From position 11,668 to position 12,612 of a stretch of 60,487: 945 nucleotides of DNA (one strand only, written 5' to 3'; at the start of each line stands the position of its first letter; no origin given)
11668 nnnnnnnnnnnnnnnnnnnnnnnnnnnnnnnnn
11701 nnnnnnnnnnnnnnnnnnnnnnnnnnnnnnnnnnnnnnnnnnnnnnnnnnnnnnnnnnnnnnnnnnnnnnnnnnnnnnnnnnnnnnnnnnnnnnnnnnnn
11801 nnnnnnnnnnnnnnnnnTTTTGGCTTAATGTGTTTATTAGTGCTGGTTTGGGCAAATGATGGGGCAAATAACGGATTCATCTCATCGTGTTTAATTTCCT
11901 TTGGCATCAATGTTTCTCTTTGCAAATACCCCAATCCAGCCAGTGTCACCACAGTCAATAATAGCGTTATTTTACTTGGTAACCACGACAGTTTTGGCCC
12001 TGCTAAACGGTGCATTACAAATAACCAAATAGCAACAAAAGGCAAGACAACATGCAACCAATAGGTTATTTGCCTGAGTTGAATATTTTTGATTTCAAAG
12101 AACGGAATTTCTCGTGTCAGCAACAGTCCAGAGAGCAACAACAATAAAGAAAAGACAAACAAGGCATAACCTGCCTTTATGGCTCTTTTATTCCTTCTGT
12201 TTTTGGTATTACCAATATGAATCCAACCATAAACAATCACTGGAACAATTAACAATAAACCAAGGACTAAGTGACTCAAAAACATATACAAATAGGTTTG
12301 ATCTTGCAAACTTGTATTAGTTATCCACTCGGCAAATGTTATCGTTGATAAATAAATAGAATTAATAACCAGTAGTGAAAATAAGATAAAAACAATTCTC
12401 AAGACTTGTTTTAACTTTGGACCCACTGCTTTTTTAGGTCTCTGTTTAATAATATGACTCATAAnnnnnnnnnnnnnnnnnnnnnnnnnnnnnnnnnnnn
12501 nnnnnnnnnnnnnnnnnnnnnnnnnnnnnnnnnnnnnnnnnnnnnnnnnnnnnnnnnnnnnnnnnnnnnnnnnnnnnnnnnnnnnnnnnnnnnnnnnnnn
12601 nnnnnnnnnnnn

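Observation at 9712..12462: Unusual cytochrome architecture: His-bearing 5-TM module fused to five CXXCH haem sites and a TPR array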

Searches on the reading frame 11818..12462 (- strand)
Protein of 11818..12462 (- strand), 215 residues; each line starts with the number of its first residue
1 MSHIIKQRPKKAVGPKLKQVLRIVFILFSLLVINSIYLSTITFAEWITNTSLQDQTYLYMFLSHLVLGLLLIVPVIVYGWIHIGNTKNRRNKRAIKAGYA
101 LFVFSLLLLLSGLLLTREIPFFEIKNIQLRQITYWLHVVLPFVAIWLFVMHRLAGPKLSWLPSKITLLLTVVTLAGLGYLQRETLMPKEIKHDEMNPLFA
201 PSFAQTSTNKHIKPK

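Call 33: search_solved_structures(query=A3, max_evalue=10, show_alignments=3)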
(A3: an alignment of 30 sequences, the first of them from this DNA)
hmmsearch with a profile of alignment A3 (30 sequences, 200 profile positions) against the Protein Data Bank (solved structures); distinct sequences matched with E-value up to 10: 5.
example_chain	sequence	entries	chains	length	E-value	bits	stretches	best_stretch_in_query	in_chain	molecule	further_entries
9qqs_A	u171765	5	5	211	0.92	12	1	63-141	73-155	Modulator of smoothened protein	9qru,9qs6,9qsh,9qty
7zd6_y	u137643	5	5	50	1.1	11.7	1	130-155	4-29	NADH dehydrogenase [ubiquinone] 1 beta subcomplex subunit 1 | Complex I-MNLL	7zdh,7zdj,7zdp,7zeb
5lnk_y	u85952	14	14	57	1.4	11.4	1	130-155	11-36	Mitochondrial complex I, MNLL subunit | NADH dehydrogenase [ubiquinone] 1 beta subcomplex subunit 1 | NDUFB1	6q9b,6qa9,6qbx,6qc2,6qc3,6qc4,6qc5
6zka_y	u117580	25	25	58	1.5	11.3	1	130-155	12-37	Mitochondrial complex I, MNLL subunit | NADH dehydrogenase [ubiquinone] 1 beta subcomplex subunit 1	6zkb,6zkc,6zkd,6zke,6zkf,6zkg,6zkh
6oh4_A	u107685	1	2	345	4.9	9.6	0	63-140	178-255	CMP-sialic acid transporter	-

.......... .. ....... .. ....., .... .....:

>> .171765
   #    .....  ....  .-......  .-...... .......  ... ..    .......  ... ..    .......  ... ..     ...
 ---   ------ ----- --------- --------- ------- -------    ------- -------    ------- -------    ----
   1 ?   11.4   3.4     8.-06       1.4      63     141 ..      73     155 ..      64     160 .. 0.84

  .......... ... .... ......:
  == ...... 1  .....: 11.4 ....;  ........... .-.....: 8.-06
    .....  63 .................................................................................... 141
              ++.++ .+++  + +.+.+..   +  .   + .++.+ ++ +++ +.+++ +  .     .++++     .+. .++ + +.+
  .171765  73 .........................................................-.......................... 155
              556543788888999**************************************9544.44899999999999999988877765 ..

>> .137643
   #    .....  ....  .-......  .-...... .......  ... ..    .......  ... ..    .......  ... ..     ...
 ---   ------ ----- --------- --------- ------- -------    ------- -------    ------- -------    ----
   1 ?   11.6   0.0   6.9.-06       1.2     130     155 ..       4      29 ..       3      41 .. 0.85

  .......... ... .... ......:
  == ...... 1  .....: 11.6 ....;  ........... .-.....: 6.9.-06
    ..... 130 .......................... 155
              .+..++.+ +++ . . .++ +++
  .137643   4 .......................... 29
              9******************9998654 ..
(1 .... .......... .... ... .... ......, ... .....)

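Call 34: search_protein_families(library=pfam, alignment_id=A3, max_evalue=1)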
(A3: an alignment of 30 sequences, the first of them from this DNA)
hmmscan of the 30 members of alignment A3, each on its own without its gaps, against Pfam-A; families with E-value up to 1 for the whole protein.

A. member 1, seq(204 aa): 9 families
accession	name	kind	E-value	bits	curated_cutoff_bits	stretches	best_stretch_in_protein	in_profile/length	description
PF01292.26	Ni_hydr_CYTB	-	0.00081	19.6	30.1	1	24-155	13-162/179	Prokaryotic cytochrome b561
PF09490.15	CbtA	-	0.002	18.5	30.7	1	57-174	70-188/239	Probable cobalt transporter subunit (CbtA)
PF18800.6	Atthog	-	0.15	12.5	29.8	1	3-118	22-137/141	Attenuator of Hedgehog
PF19261.4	DUF5904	-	0.17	12.4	25.7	1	17-77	9-66/133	Domain of unknown function (DUF5904)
PF04238.17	DUF420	-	0.18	12.6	30.5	1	72-153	12-95/130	Protein of unknown function (DUF420)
PF12271.14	Chs7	-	0.44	10.3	25.1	1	23-109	152-237/287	Chitin synthase export chaperone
PF09531.15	Ndc1_Nup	-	0.62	9.2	29.8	1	20-175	87-247/607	Nucleoporin protein Ndc1-Nup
PF13273.12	DUF4064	-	0.71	10.6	32.1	1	23-109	17-100/102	Protein of unknown function (DUF4064)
PF20563.3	DUF6773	-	0.9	9.8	27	1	36-96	93-157/163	Family of unknown function (DUF6773)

B. families by the number of members that match (of 30 scanned): 72 families (the first 25 are shown)
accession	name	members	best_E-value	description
PF01292.26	Ni_hydr_CYTB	6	0.00081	Prokaryotic cytochrome b561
PF14358.11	DUF4405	5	0.0048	Domain of unknown function (DUF4405)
PF05241.17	EBP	3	0.016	EXPERA (EXPanded EBP superfamily)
PF03631.20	Virul_fac_BrkB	3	0.019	Virulence factor BrkB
PF09490.15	CbtA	2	2.3e-05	Probable cobalt transporter subunit (CbtA)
PF04103.21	CD20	2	9.8e-05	CD20-like family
PF00654.25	Voltage_CLC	2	0.0053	Voltage gated chloride channel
PF08592.16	Anthrone_oxy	2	0.0058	Anthrone oxygenase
PF03929.21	PepSY_TM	2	0.014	PepSY-associated TM region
PF23600.1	DUF7139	2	0.016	Domain of unknown function (DUF7139)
PF08733.15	PalH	2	0.027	PalH/RIM21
PF06664.17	WLS-like_TM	2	0.028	Wntless-like, transmembrane domain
PF11992.13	TgpA_N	2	0.052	TgpA N-terminal domain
PF05805.17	L6_membrane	2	0.069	L6 membrane protein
PF04123.18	DUF373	2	0.11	Domain of unknown function (DUF373)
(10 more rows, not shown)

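Call 48: predict_structure(alignment_id=A4)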
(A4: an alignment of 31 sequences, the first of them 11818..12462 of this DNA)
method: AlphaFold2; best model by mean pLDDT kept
length: 215 residues; sequences in the alignment: 31
mean_pLDDT: 79.0   pTM: 0.69
mean pLDDT of the five models: 79.0, 78.9, 77.5, 75.3, 74.0
residues with pLDDT >= 90: 55; 70-90: 115; 50-70: 22; < 50: 23
segments of 3 or more residues with pLDDT < 50: 190-205, 212-215
pLDDT, mean of each block of 10 residues (from residue 1): 62 80 89 91 80 80 92 89 86 88 93 86 87 93 90 75 78 82 63 42 49 47
secondary structure, 60 per line:
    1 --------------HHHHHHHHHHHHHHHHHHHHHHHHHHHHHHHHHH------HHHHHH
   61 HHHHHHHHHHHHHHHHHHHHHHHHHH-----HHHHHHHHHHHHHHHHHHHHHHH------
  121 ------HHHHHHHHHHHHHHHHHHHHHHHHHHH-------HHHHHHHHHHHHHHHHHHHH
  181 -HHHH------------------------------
elements in order: H15-48 H55-86 H92-114 H127-153 H161-180 H182-185

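Call 52: fold_search(model_id=the predicted structure, library=pdb)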
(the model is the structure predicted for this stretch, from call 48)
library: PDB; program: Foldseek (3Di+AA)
matches with E <= 10: 49; with E <= 0.001: 0
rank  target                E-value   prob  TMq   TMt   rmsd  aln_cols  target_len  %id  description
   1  1kqf_C                1.5e-01  1.00  0.47  0.47   5.9       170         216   15  FORMATE DEHYDROGENASE N FROM E. COLI (released 2002-03-15)
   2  9fq7_3G               3.5e-01  0.94  0.44  0.28  11.8       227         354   11  Perkinsus marinus Respiratory supercomplex CII2CIII2CIV2 in c1 sate (released 2025-07-02)
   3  3plt_A                1.0e+00  0.08  0.16  0.16  27.6       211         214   15  Crystal structure of Lsp1 from Saccharomyces cerevisiae (released 2011-06-22)
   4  8u86_A                1.4e+00  0.75  0.43  0.23   7.1       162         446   20  Structural Basis of Human NOX5 Activation (released 2024-05-01)
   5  8qb9_A                1.4e+00  0.05  0.15  0.13  29.3       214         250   13  Helical reconstruction of yeast eisosome protein Pil1 bound to membrane composed of lipid mixture -PIP2/+sterol (DOPC, (released 2024-07-24)
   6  9s99_B                2.7e+00  0.06  0.17  0.17  17.3       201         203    7  CdvB2 filament - high twist, class B (released 2026-01-28)
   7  7cfg                  2.9e+00  0.11  0.23  0.29  13.9       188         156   12  Structure of the transmembrane domain of the bacterial CNNM/CorC family Mg2+ transporter in complex with Mg2+ (released 2021-02-24)
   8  4o7g_A                3.0e+00  0.23  0.33  0.34  15.7       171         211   16  Crystal Structure of Ascorbate-bound Cytochrome b561, crystal soaked in 1 M L-ascorbate for 40 minutes (released 2014-02-05)
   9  4o6y_B                3.1e+00  0.21  0.36  0.36  15.4       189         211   14  Crystal Structure of Cytochrome b561 (released 2014-02-05)
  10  8u7y_A                3.3e+00  0.35  0.38  0.16   7.4       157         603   18  Structural Basis of Human NOX5 Activation (released 2024-04-24)
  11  9s98_B                3.3e+00  0.06  0.16  0.18  17.6       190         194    7  CdvB2 filament - high twist, class A (released 2026-01-28)
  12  9nvn_B                3.6e+00  0.16  0.34  0.14  12.6       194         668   16  Structure of Nanchung-Inactive-Calmodulin in apo state (released 2026-02-11)
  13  8u87_A                4.4e+00  0.21  0.37  0.15   8.0       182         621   15  Structural Basis of Human NOX5 Activation (released 2024-05-01)
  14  7d6v_C                4.4e+00  0.20  0.28  0.23   7.1       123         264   10  Mycobacterium smegmatis Sdh1 in complex with UQ1 (released 2021-04-07)
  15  8qb7_A                4.4e+00  0.03  0.15  0.13  28.0       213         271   12  Pil1 in native eisosome lattice bound to plasma membrane microdomain (released 2024-07-24)
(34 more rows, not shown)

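Call 78: search_protein_families(library=ncbifam, alignment_id=A3, max_evalue=1)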
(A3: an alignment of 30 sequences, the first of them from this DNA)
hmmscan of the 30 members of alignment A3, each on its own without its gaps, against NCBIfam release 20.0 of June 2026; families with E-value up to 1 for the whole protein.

A. member 1, seq(204 aa): 1 family
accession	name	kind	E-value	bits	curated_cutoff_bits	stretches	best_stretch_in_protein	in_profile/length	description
NF045937.1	MSC_0624_12TM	equivalog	0.0035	15.9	70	1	23-178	246-392/445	MSC_0624 family F1-like ATPase-associated membrane protein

B. families by the number of members that match (of 30 scanned): 44 families (the first 25 are shown)
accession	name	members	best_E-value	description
TIGR03025.1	EPS_sugtrans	5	0.11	exopolysaccharide biosynthesis polyprenyl glycosylphosphotransferase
NF042915.1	MAB_1171c_fam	3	3.1e-05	MAB_1171c family putative transporter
NF045937.1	MSC_0624_12TM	2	0.0035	MSC_0624 family F1-like ATPase-associated membrane protein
NF033218.1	anchor_AmaP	2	0.24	alkaline shock response membrane anchor protein AmaP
TIGR04510.1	mod_pep_cyc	1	0.00087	putative peptide modification system cyclase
NF007711.0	PRK10408.1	1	0.0035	L-valine transporter subunit YgaH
NF007816.0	PRK10525.1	1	0.0074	cytochrome o ubiquinol oxidase subunit II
NF047765.1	LIC_13387_fam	1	0.009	LIC_13387 family protein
TIGR00123.1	cbiM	1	0.013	cobalt ECF transporter S component CbiM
TIGR01583.1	formate-DH-gamm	1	0.015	formate dehydrogenase subunit gamma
NF010814.0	PRK14218.1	1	0.016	fluoride efflux transporter CrcB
NF009254.0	PRK12612.1-2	1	0.019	putative monovalent cation/H+ antiporter subunit F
NF038246.1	bile_salt_MFS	1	0.019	conjugated bile salt MFS transporter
NF003977.1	PRK05470.1-1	1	0.019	fumarate reductase subunit FrdD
NF045951.1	MAG0110_fam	1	0.02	MAG0110 family membrane protein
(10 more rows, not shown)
